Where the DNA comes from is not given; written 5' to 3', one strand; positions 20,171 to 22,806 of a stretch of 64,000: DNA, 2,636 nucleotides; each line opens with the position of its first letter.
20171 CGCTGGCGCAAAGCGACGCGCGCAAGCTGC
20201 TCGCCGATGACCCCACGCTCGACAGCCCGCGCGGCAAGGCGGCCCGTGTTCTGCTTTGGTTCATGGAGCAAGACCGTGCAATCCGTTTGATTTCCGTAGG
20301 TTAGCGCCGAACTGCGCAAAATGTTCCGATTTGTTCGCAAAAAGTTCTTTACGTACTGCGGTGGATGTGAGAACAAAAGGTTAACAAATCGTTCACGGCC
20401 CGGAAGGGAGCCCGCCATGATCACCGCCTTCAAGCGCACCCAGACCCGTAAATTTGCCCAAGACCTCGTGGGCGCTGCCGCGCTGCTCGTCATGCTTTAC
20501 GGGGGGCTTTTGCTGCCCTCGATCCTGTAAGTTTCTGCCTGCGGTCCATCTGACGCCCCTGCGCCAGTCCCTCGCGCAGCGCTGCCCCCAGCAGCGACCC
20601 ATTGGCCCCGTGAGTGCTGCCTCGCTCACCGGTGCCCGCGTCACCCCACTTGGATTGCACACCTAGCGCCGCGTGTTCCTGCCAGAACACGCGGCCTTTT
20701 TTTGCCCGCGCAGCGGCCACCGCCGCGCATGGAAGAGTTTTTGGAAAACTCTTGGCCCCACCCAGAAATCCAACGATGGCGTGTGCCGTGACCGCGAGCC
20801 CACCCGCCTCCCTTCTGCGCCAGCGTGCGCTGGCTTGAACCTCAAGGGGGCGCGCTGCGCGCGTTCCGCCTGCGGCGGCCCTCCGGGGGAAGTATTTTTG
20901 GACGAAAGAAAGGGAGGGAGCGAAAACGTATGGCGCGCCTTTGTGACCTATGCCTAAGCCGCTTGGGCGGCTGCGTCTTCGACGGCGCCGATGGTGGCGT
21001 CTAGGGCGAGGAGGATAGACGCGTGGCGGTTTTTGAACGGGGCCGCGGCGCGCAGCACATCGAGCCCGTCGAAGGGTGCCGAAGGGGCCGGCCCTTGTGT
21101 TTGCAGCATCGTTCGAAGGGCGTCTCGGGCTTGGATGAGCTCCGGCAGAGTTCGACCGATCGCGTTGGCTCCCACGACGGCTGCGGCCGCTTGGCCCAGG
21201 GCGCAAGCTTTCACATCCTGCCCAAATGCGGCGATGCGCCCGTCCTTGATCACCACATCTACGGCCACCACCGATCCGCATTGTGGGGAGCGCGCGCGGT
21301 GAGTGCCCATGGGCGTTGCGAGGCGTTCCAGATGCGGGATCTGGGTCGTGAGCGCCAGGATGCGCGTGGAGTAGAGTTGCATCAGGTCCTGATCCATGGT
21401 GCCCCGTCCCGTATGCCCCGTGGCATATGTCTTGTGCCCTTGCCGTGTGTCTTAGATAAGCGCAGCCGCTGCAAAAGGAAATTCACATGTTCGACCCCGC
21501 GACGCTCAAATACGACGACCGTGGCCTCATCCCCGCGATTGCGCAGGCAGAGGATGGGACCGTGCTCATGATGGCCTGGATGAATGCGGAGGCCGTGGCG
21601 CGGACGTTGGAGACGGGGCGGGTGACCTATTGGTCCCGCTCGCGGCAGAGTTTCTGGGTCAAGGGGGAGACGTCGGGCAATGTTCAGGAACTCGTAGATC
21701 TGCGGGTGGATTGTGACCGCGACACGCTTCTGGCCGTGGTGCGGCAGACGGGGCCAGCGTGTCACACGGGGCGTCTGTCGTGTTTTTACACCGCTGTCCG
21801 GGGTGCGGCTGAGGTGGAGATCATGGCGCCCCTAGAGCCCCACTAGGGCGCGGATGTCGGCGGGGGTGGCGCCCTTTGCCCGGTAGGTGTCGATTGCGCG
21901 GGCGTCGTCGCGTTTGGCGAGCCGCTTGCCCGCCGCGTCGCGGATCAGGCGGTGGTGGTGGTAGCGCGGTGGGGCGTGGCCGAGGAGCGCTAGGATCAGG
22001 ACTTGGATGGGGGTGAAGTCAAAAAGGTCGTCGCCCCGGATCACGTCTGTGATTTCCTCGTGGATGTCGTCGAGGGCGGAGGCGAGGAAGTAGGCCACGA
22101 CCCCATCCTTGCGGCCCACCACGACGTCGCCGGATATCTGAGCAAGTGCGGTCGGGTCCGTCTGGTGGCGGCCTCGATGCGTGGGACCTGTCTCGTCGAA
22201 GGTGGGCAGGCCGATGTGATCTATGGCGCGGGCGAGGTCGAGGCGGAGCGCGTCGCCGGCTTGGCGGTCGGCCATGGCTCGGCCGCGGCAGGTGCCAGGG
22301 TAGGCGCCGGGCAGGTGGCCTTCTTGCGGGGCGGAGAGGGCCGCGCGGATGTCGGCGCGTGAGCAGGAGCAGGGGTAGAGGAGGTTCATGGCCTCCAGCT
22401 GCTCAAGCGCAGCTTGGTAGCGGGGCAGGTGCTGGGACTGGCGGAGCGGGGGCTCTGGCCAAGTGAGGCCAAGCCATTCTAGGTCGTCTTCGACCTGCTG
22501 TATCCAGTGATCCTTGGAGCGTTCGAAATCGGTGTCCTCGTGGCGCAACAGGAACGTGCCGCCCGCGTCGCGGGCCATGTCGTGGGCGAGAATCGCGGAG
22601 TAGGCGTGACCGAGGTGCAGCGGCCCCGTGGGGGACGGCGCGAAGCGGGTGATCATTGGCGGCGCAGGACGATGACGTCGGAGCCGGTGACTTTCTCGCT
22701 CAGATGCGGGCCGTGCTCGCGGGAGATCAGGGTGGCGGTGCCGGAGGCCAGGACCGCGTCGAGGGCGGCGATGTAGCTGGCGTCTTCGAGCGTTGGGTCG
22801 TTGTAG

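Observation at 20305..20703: Compact SOS-box / 37-aa membrane peptide / terminator module after recG (SidA/TisB-like candidate)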

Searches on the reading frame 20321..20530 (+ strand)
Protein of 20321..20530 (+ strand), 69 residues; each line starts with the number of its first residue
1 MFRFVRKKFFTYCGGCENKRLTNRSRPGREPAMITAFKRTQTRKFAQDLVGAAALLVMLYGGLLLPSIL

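Call 7: search_protein_families(library=pfam, proteins=[window:20321-20530:+], max_evalue=0.01)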
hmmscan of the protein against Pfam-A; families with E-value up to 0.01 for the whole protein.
window:20321-20530:+ (69 aa): 0 families

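Call 8: search_protein_families(library=ncbifam, proteins=[window:20321-20530:+], max_evalue=0.01)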
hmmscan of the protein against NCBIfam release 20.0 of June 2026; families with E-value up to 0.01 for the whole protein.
window:20321-20530:+ (69 aa): 0 families

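Call 73: find_encoding_contigs(protein=window:20321-20530:+, flank=2000, max_places=4)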
Protein window:20321-20530:+ (69 aa): no gene with exactly this product is on record in the collection.

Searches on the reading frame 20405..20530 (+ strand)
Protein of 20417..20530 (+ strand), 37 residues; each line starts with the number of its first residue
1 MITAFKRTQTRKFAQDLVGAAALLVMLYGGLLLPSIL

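Call 7: search_protein_families(library=pfam, proteins=[window:20417-20530:+], max_evalue=0.01)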
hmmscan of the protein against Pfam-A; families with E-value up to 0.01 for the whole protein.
window:20417-20530:+ (37 aa): 0 families

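Call 8: search_protein_families(library=ncbifam, proteins=[window:20417-20530:+], max_evalue=0.01)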
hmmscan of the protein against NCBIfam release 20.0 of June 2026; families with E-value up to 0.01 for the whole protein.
window:20417-20530:+ (37 aa): 0 families

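Call 41: find_homologous_proteins(query=A2, max_evalue=0.01)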
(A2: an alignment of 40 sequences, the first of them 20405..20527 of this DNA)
Query A2 (40 sequences) (41 aa, profile of the alignment): 153 proteins with E <= 0.01 among 335 candidates; the best 120 are listed.
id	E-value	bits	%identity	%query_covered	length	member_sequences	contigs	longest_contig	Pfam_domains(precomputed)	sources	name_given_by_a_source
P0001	1.1e-17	81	45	90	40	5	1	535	-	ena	-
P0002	8.3e-17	78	49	85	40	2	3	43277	-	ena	-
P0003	9.3e-17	78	57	73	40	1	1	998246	-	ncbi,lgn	-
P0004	1.4e-16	78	45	76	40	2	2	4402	-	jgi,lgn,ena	-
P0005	6.8e-16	75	39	88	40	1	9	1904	-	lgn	-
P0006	1.2e-15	75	52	51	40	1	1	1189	-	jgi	jgi:hypothetical protein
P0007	2.1e-15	74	41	78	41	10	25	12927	-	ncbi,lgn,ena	ncbi:MAG: hypothetical protein ACU0A2_11185 [Cognatishimia sp.]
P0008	3.0e-15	73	-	-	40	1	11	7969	-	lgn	-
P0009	3.3e-15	73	41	83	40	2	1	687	-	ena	-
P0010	3.9e-15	73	52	51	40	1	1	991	-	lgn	-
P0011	4.0e-15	73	-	-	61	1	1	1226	-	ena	-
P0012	6.2e-15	72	50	54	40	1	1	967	-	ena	-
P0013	8.6e-15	72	57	51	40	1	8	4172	-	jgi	jgi:hypothetical protein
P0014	1.1e-14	71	48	51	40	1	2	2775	-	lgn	-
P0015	1.1e-14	71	64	54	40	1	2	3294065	-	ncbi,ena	ncbi:hypothetical protein [Yoonia sp. MH D7]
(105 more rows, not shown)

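Call 50: search_protein_representatives(alignment_id=A3)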
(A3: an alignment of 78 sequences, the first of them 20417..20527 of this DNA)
Query: 78 sequences, 40 profile positions. Proteins with E-value up to 0.001 (for the whole library): 581; up to 1e-10: 127; up to 1e-30: 0. The best 150 are listed.
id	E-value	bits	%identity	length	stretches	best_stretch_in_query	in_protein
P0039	7.5e-18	79.9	-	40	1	1-40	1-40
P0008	3.0e-16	74.7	-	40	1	1-40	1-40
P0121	1.4e-15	72.6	-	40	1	1-39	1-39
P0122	1.5e-15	72.5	-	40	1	1-40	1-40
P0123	3.0e-15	71.5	-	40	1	1-39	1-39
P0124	4.3e-15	71.0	-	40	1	1-40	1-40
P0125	5.2e-15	70.8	-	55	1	1-40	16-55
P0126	8.5e-15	70.1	-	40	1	1-40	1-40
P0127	8.7e-15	70.0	-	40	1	1-39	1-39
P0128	8.9e-15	70.0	-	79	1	1-40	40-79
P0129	1.1e-14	69.8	-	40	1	1-40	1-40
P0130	1.2e-14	69.6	-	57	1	1-40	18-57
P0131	2.0e-14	68.9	-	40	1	1-39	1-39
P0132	2.0e-14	68.9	-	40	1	1-39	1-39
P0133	2.3e-14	68.7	-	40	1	1-40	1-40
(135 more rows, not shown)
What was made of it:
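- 20417..20530 (+): Small ORF of 37 codons plus stop. The N-terminal ~16 residues are basic and one C-terminal hydrophobic helix follows. A profile search found 581 cluster representatives at E<=1e-3 (call 50).
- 581 cluster representatives match the family profile (call 50).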

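Call 66: search_protein_families(library=pfam, alignment_id=A3, max_evalue=1)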
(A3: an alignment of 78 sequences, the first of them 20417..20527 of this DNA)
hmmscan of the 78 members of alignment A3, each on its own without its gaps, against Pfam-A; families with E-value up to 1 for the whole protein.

A. member 1, window:20417-20527:+ (37 aa): 0 families

B. families by the number of members that match (of 78 scanned): 5 families
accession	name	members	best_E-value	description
PF10725.14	DUF2517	6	0.11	Protein of unknown function (DUF2517)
PF23924.1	DUF7263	1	0.051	Family of unknown function (DUF7263)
PF12472.13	DUF3693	1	0.18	Phage related protein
PF13124.11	DUF3963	1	0.19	Protein of unknown function (DUF3963)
PF03533.19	SPO11_like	1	0.24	SPO11 homologue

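Call 67: search_protein_families(library=ncbifam, alignment_id=A3, max_evalue=1)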
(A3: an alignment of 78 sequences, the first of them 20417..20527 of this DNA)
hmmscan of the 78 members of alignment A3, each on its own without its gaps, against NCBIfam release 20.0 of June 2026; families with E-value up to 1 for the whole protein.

A. member 1, window:20417-20527:+ (37 aa): 0 families

B. families by the number of members that match (of 78 scanned): 7 families
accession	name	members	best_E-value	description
NF009147.0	PRK12496.1-4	5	0.076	hypothetical protein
NF007711.0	PRK10408.1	4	0.015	L-valine transporter subunit YgaH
NF050032.1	Rv1733c_fam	4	0.057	Rv1733c family protein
NF040558.1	CAS_Csx18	3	0.029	CRISPR-associated protein Csx18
NF033229.1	small_MgtR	2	0.044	protein MgtR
NF033486.1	harvest_ssl1498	1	0.04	photosystem II assembly protein Psb34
NF047864.1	CBU_0592_membra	1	0.046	CBU_0592 family membrane protein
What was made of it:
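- On SidA-type SOS division inhibitor: Pfam and NCBIfam give no hit for 78 members (calls 66, 67).
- No TisB or other toxin family model matches (calls 7, 66, 67).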

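Call 72: find_encoding_contigs(protein=window:20417-20530:+, flank=3000, max_places=6)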
Protein window:20417-20530:+ (37 aa): no gene with exactly this product is on record in the collection.

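Call 77: predict_structure(alignment_id=A3)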
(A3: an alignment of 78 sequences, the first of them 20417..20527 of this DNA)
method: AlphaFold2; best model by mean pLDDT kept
length: 37 residues; sequences in the alignment: 78
mean_pLDDT: 79.6   pTM: 0.38
mean pLDDT of the five models: 79.6, 79.3, 78.6, 75.6, 73.9
residues with pLDDT >= 90: 12; 70-90: 14; 50-70: 11; < 50: 0
segments of 3 or more residues with pLDDT < 50: none
pLDDT, mean of each block of 10 residues (from residue 1): 62 85 92 78
secondary structure, 60 per line:
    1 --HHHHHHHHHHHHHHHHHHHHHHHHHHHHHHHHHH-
elements in order: H3-36
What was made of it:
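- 20417..20530 (+): AF2 predicts a single helix over residues 3-36 with pLDDT 79.6 (call 77).
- On SidA-type SOS division inhibitor: AF2 predicts a single helix over residues 3-36 (call 77).
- AF2 predicts a single helix (call 77).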

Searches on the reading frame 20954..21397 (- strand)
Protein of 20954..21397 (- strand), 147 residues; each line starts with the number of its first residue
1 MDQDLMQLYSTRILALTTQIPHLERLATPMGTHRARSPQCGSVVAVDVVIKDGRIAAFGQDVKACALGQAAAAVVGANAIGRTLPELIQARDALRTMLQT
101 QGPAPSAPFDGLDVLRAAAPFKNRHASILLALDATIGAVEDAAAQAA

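Call 7: search_protein_families(library=pfam, proteins=[window:20954-21397:-], max_evalue=0.01)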
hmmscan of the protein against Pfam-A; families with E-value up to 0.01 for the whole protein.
window:20954-21397:- (147 aa): 0 families

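Call 8: search_protein_families(library=ncbifam, proteins=[window:20954-21397:-], max_evalue=0.01)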
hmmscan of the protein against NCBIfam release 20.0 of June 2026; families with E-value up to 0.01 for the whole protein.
window:20954-21397:- (147 aa): 1 family
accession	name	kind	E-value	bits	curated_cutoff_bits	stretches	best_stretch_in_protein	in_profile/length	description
TIGR01994.1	SUF_scaf_2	equivalog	9.2e-10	38.7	92.5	1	6-134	2-131/137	Fe-S cluster assembly sulfur transfer protein SufU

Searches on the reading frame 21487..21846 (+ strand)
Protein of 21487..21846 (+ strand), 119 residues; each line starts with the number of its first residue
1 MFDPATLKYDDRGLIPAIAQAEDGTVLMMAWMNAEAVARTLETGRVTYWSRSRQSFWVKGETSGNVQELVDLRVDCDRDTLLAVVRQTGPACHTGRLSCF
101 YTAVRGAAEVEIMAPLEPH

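Call 7: search_protein_families(library=pfam, proteins=[window:21487-21846:+], max_evalue=0.01)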
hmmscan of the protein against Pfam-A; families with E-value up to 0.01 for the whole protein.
window:21487-21846:+ (119 aa): 1 family
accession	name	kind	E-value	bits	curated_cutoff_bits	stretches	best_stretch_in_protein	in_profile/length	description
PF01502.23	PRA-CH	-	1.8e-36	124.2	27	1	28-101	1-74/74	Phosphoribosyl-AMP cyclohydrolase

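Call 8: search_protein_families(library=ncbifam, proteins=[window:21487-21846:+], max_evalue=0.01)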
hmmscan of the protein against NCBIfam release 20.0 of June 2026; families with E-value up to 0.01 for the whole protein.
window:21487-21846:+ (119 aa): 2 families
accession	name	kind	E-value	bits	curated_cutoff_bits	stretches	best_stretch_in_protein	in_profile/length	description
NF000768.0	PRK00051.1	equivalog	1.1e-47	160.9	126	1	6-106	15-116/131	phosphoribosyl-AMP cyclohydrolase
NF002747.0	PRK02759.1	equivalog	9.6e-45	152.8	187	1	6-117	9-122/208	bifunctional phosphoribosyl-AMP cyclohydrolase/phosphoribosyl-ATP diphosphatase HisIE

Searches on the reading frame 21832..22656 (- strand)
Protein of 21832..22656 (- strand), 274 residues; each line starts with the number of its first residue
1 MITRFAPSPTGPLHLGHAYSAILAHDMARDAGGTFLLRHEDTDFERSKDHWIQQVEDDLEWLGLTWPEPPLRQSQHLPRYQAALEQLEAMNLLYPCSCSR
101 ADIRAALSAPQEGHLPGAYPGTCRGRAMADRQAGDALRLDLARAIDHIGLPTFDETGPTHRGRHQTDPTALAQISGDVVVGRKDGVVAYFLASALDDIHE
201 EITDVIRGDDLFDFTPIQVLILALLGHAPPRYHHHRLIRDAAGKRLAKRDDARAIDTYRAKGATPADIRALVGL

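Call 7: search_protein_families(library=pfam, proteins=[window:21832-22656:-], max_evalue=0.01)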
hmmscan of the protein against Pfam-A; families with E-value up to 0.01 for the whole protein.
window:21832-22656:- (274 aa): 1 family
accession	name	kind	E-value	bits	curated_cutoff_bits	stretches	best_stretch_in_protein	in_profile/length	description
PF00749.27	tRNA-synt_1c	-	4.6e-42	144.5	23.4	1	3-268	4-268/314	tRNA synthetases class I (E and Q), catalytic domain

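Call 8: search_protein_families(library=ncbifam, proteins=[window:21832-22656:-], max_evalue=0.01)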
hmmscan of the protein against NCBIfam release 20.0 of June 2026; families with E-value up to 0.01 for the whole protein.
window:21832-22656:- (274 aa): 10 families
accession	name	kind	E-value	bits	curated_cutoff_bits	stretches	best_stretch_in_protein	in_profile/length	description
NF004315.1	PRK05710.1-4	equivalog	5.2e-88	295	250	1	3-271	1-273/274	tRNA glutamyl-Q(34) synthetase GluQRS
TIGR03838.1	queuosine_YadB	equivalog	4.6e-69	232.8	276.7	1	2-264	2-248/272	tRNA glutamyl-Q(34) synthetase GluQRS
NF004314.0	PRK05710.1-3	equivalog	6.5e-65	219.4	256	1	2-263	8-250/297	tRNA glutamyl-Q(34) synthetase GluQRS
NF004313.0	PRK05710.1-2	equivalog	1.4e-58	198.4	380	1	2-260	6-256/299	tRNA glutamyl-Q(34) synthetase GluQRS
TIGR00464.1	gltX_bact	equivalog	2.6e-53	181.6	289.95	1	3-266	4-262/470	glutamate--tRNA ligase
NF004312.0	PRK05710.1-1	equivalog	7.1e-36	124.1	453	1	2-257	15-248/306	tRNA glutamyl-Q(34) synthetase GluQRS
NF003169.0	PRK04156.1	equivalog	3.9e-25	88.5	516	1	2-105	103-207/567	glutamate--tRNA ligase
TIGR00463.1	gltX_arch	equivalog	5.6e-22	78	401.75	1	2-105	95-197/560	glutamate--tRNA ligase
NF011291.0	PRK14703.1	equivalog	5.3e-18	64.6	681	1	2-105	33-136/769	glutamine--tRNA ligase/YqeY domain fusion protein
TIGR00440.1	glnS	equivalog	4.4e-13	48.9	425.8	1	3-117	3-114/524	glutamine--tRNA ligase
